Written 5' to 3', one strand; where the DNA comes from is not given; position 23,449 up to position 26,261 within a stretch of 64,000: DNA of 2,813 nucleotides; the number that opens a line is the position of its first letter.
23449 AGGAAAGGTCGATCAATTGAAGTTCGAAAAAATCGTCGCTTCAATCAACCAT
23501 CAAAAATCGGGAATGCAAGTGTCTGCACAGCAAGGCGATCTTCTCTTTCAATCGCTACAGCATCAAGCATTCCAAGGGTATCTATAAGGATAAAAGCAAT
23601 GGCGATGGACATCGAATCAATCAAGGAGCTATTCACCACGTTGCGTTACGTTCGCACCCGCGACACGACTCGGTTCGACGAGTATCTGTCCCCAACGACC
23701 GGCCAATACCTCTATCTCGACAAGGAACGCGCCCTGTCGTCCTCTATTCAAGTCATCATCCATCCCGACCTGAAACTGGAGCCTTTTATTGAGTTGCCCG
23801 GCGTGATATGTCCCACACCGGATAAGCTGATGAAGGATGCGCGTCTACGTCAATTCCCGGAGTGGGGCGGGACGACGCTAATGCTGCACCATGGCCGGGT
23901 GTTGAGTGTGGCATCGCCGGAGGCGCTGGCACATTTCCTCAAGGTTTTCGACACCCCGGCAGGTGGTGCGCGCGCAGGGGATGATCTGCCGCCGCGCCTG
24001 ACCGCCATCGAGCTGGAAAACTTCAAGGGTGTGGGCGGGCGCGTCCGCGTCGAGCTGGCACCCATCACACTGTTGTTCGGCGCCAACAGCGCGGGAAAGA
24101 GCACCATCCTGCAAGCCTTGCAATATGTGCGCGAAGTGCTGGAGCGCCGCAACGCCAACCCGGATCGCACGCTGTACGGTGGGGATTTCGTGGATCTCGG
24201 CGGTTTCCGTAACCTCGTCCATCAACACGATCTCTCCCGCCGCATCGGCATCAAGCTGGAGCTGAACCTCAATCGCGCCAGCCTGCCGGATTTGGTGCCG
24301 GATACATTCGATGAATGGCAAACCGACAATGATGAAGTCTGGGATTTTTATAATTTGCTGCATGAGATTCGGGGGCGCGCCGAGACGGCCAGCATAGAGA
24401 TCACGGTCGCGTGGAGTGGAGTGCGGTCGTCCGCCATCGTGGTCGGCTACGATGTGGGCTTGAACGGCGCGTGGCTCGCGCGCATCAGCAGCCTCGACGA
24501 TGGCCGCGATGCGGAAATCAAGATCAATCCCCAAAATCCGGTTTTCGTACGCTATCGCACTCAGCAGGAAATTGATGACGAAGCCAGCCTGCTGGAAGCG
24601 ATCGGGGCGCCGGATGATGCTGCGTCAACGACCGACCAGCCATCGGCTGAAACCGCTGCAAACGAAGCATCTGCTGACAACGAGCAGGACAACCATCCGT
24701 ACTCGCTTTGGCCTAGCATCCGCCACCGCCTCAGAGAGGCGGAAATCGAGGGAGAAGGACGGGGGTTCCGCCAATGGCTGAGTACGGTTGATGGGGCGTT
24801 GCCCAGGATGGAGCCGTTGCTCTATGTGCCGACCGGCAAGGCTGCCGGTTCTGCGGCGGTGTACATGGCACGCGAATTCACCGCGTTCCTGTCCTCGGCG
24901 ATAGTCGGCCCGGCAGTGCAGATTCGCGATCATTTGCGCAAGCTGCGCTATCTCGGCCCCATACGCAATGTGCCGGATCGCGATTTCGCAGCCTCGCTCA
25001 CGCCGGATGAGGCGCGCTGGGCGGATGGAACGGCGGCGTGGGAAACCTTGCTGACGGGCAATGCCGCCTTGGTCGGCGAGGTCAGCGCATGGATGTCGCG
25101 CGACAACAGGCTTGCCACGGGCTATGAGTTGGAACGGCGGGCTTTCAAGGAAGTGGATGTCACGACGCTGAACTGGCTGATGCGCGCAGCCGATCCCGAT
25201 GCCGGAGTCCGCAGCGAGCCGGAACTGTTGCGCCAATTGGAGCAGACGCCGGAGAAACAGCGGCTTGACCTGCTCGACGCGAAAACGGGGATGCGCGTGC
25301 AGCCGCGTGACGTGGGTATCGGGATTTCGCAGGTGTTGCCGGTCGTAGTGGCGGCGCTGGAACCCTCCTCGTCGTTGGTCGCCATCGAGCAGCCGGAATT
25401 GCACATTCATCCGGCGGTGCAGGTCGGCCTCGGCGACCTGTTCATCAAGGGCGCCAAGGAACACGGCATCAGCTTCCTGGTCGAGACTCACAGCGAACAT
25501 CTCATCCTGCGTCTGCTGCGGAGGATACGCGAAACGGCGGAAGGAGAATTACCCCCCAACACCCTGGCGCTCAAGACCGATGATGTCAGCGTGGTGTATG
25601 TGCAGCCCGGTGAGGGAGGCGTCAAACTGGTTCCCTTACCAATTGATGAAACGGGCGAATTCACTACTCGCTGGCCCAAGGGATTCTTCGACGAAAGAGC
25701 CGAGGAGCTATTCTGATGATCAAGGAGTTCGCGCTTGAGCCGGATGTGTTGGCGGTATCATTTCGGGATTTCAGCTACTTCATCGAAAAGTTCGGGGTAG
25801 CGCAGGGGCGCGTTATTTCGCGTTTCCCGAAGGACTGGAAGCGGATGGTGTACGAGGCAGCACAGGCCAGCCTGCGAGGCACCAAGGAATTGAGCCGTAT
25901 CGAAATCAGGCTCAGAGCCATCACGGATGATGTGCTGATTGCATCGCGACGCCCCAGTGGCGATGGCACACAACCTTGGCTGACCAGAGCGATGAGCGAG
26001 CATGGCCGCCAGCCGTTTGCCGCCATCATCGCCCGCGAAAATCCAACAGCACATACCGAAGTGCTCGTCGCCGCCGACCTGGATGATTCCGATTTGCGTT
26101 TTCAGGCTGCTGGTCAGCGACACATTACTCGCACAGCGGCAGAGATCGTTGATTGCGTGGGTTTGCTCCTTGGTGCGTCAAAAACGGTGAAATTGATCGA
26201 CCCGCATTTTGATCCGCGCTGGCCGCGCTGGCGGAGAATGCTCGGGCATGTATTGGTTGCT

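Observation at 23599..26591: Uncharacterised two-gene module: DUF3696-type ABC ATPase plus a 291-aa partner with no known nuclease motif, wedged between hsdS and the Druantia-like genes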

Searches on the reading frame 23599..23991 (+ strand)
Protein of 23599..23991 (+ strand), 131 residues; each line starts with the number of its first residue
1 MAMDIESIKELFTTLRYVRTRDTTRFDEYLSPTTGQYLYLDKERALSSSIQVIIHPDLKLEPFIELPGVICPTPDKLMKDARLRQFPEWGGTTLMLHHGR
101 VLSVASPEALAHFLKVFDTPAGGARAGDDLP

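Call 87: search_solved_structures(query=window:23599-23991:+, max_evalue=10)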
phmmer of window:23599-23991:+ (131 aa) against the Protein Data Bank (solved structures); distinct sequences matched with E-value up to 10: 2.
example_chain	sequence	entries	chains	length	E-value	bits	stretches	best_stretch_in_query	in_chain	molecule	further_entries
5ako_C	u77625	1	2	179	0.15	15.1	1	32-97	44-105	TSE2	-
3lnn_A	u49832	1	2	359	0.32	14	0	78-107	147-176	Membrane fusion protein (MFP) heavy metal cation efflux ZneB (CzcB-like)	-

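Call 89: find_homologous_proteins(query=window:23599-23991:+, max_evalue=0.001)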
Query window:23599-23991:+: 20 candidates shared short words with the query, none scored E <= 0.001.

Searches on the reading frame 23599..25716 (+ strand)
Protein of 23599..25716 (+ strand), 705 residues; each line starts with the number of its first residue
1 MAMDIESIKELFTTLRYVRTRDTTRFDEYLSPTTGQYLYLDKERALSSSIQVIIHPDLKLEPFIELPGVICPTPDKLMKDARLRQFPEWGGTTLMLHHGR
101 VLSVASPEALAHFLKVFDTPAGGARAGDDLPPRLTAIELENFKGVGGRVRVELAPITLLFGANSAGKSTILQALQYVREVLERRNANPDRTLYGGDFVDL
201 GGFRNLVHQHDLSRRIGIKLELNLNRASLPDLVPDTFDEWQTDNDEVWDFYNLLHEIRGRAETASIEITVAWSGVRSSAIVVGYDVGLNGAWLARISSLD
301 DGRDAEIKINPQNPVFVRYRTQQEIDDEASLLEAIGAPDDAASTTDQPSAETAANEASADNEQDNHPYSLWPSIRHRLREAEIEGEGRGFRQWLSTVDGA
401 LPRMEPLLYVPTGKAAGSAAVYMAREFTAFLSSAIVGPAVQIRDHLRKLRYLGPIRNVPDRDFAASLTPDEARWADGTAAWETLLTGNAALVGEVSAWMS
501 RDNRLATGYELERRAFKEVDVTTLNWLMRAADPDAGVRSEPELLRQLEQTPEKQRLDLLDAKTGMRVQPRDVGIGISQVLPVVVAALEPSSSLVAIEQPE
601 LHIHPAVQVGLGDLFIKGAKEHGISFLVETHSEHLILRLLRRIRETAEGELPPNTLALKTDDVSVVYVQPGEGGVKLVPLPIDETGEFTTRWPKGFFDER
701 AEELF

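Call 8: search_protein_families(library=pfam, proteins=[window:23599-25716:+], max_evalue=0.01)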
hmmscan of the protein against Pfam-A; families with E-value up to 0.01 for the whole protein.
window:23599-25716:+ (705 aa): 6 families
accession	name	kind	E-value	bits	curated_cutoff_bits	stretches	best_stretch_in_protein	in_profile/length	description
PF13304.12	AAA_21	-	2.7e-18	67.5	27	2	549-635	220-302/304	AAA domain, putative AbiEii toxin, Type IV TA system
PF13175.12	AAA_15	-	7.3e-17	62.5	32.1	2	134-226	3-55/374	AAA ATPase domain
PF13476.12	AAA_23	-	1.8e-06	29.2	27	1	137-177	2-42/201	AAA domain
PF12476.13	DUF3696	-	4.6e-06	27.2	22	1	659-703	2-48/52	Protein of unknown function (DUF3696)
PF13555.12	AAA_29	-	6.1e-05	23.1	27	1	134-177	1-45/61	P-loop containing region of AAA domain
PF02463.25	SMC_N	-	0.00039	20.4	40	1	134-177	2-47/220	RecF/RecN/SMC N terminal domain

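Call 9: search_protein_families(library=padloc, proteins=[window:23599-25716:+], max_evalue=0.01)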
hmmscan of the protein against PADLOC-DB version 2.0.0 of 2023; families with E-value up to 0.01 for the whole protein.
window:23599-25716:+ (705 aa): 87 families (the best 25 are shown)
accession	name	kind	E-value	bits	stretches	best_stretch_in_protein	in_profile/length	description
PDLC03878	NsnB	-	1.6e-45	154.3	2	560-704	205-339/345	-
PDLC04707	PDC-M55A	-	2.6e-42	143.3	2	561-703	268-405/421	-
PDLC04148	HEC-03B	-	5.4e-41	139.1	2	444-701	211-438/458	-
PDLC02980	AriA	-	4.1e-19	67.7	2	555-636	221-303/304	-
PDLC02979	AriA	-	1.5e-17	62.4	2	134-186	3-55/373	-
PDLC04178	HEC-01A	-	5e-17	60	2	131-187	6-61/399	-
PDLC04176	HEC-01A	-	5.6e-12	43.7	2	135-189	4-58/371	-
PDLC00070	GajA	-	1.4e-11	41.7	2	588-635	288-336/596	AAA ATPase domain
PDLC00096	GajA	-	9.7e-11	39.1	2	547-635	241-336/630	AAA ATPase domain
PDLC04175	HEC-01A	-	5.5e-10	36.8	1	133-184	5-55/363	-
PDLC02358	Old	-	8.1e-10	36.1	1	133-177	3-46/578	Old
PDLC04177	HEC-01A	-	9.9e-10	36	2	590-639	296-343/393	-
PDLC00094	GajA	-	1.9e-09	34.6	1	133-185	2-53/569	AAA ATPase domain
PDLC04392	PDC-M07A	-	4.2e-09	34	1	134-178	2-45/432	-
PDLC04180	HEC-01A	-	1.2e-08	32.5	2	134-182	3-50/382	-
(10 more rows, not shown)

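Call 10: search_protein_families(library=ncbifam, proteins=[window:23599-25716:+], max_evalue=1)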
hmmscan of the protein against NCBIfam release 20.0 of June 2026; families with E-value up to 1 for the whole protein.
window:23599-25716:+ (705 aa): 11 families
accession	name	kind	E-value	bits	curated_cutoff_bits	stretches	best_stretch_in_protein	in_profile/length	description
NF047739.1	antiphage_MADS3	equivalog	7.6e-08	31.9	420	1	134-230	2-97/427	methylation-associated defense system AAA family ATPase MAD3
NF053563.1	Rkd4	equivalog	1.8e-06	26.4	860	1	133-176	2-45/747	arcadin-4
NF041760.1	PtuA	equivalog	0.0026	16.8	500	1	133-175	51-93/524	retron Ec78 anti-phage system effector ATPase PtuA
NF038234.1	retron_eff_Eco8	equivalog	0.0045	15.6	250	1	136-186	5-55/679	retron Eco8 family effector endonuclease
TIGR00611.2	recf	equivalog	0.0093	15.2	172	1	135-177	2-44/339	DNA replication/repair protein RecF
TIGR00606.1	rad50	subfamily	0.043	11.5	453.75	1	153-177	27-51/1311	DNA repair protein Rad50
TIGR02169.1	SMC_prok_A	equivalog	0.046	11.4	729.4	1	136-177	4-46/1165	chromosome segregation protein SMC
NF041774.1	tung_ATPbind_TupC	equivalog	0.062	12.3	400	1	151-179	23-51/319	tungstate ABC transporter ATP-binding protein TupC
NF010068.0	PRK13548.1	equivalog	0.1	11.6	261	1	150-175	27-52/261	heme ABC transporter ATP-binding protein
TIGR03185.1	DNA_S_dndD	equivalog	0.12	10.8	245.85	1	135-176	4-50/650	DNA sulfur modification protein DndD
NF040873.1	AztA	equivalog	0.13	11.8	220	1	150-178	14-42/191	zinc ABC transporter ATP-binding protein AztA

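Call 88: search_solved_structures(query=window:23599-25713:+, max_evalue=0.001)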
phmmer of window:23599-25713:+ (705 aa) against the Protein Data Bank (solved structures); distinct sequences matched with E-value up to 0.001: 0.

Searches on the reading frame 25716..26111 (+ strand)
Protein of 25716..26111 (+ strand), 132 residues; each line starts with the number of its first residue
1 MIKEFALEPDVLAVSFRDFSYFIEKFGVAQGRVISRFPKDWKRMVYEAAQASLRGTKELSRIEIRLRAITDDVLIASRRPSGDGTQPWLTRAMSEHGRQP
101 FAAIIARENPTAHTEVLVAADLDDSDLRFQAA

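Call 74: predict_structure(alignment_id=A4)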
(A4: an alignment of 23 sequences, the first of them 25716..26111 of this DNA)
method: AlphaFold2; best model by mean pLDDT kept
length: 132 residues; sequences in the alignment: 23
mean_pLDDT: 92.0   pTM: 0.86
mean pLDDT of the five models: 92.0, 90.8, 87.7, 86.3, 80.8
residues with pLDDT >= 90: 100; 70-90: 30; 50-70: 2; < 50: 0
segments of 3 or more residues with pLDDT < 50: none
pLDDT, mean of each block of 10 residues (from residue 1): 93 95 92 93 96 96 95 88 90 93 95 92 85 63
secondary structure, 60 per line:
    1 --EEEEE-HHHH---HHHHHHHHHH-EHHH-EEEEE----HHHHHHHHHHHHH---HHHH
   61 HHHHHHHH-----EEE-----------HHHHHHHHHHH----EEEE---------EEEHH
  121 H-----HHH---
elements in order: E3-7 H9-12 H16-25 E32-36 H41-53 H57-68 E74-76 H88-98 E103-106 E116-118

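Call 79: fold_search(model_id=the predicted structure, library=pdb)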
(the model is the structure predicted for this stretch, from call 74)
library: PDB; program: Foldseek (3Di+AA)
matches with E <= 10: 276; with E <= 0.001: 0
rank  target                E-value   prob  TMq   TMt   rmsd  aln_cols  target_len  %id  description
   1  1o4w                  3.1e-02  0.85  0.41  0.43   5.4       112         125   20  CRYSTAL STRUCTURE OF a PIN (PILT N-TERMINUS) DOMAIN CONTAINING PROTEIN (AF0591) FROM ARCHAEOGLOBUS FULGIDUS AT 1.90 A RE (released 2003-07-29)
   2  1k75_A                3.3e-02  0.57  0.28  0.13   7.1       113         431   13  The L-histidinol dehydrogenase (hisD) structure implicates domain swapping and gene duplication. (released 2002-02-27)
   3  1kae_A                5.5e-02  0.44  0.28  0.12   7.5       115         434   14  L-HISTIDINOL DEHYDROGENASE (HISD) STRUCTURE COMPLEXED WITH L-HISTIDINOL (SUBSTRATE), ZINC AND NAD (COFACTOR) (released 2002-06-12)
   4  5yww                  1.8e-01  0.54  0.41  0.14   6.6       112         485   15  Archael RuvB-like Holiday junction helicase (released 2018-06-13)
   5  4h2h_E                2.1e-01  0.10  0.19  0.10  12.8       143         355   13  Crystal structure of an enolase (mandalate racemase subgroup, target EFI-502101) from Pelagibaca bermudensis htcc2601, (released 2012-10-10)
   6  4h2h_B                2.1e-01  0.10  0.20  0.10  12.8       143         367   13  Crystal structure of an enolase (mandalate racemase subgroup, target EFI-502101) from Pelagibaca bermudensis htcc2601, (released 2012-10-10)
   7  2pmq_B                2.5e-01  0.10  0.20  0.09  12.8       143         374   13  Crystal structure of a mandelate racemase/muconate lactonizing enzyme from Roseovarius sp. HTCC2601 (released 2007-05-08)
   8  4g09                  2.9e-01  0.25  0.31  0.14   7.1       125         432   13  The crystal structure of the C366S mutant of HDH from Brucella suis in complex with a substituted benzyl ketone (released 2013-10-02)
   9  9ivy_A                2.9e-01  0.20  0.26  0.12   7.2       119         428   11  Pseudomonas aeruginosa Histidinol dehydrogenase with NADH and Zn (released 2025-07-30)
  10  4e8g_A                3.1e-01  0.08  0.19  0.10  13.0       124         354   18  Crystal structure of an enolase (mandelate racemase subgroup) from paracococus denitrificans pd1222 (target nysgrc-012 (released 2012-05-02)
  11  4n39_A                3.3e-01  0.21  0.30  0.08   6.7       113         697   11  Crystal structure of human O-GlcNAc transferase bound to a peptide from HCF-1 pro-repeat 2 (11-26) (released 2014-01-01)
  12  3tix_B                5.1e-01  0.33  0.45  0.19   5.6       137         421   10  Crystal structure of the Chp1-Tas3 complex core (released 2011-11-16)
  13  5mso                  5.1e-01  0.20  0.35  0.14   7.1       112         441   11  Structure of the R domain of carboxylic acid reductase (CAR) from Mycobacterium marinum in complex with NADP (released 2017-07-05)
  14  4h2h_A                5.1e-01  0.08  0.20  0.10  12.9       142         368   13  Crystal structure of an enolase (mandalate racemase subgroup, target EFI-502101) from Pelagibaca bermudensis htcc2601, (released 2012-10-10)
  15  4e8g_B                5.1e-01  0.07  0.20  0.09  13.2       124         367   18  Crystal structure of an enolase (mandelate racemase subgroup) from paracococus denitrificans pd1222 (target nysgrc-012 (released 2012-05-02)
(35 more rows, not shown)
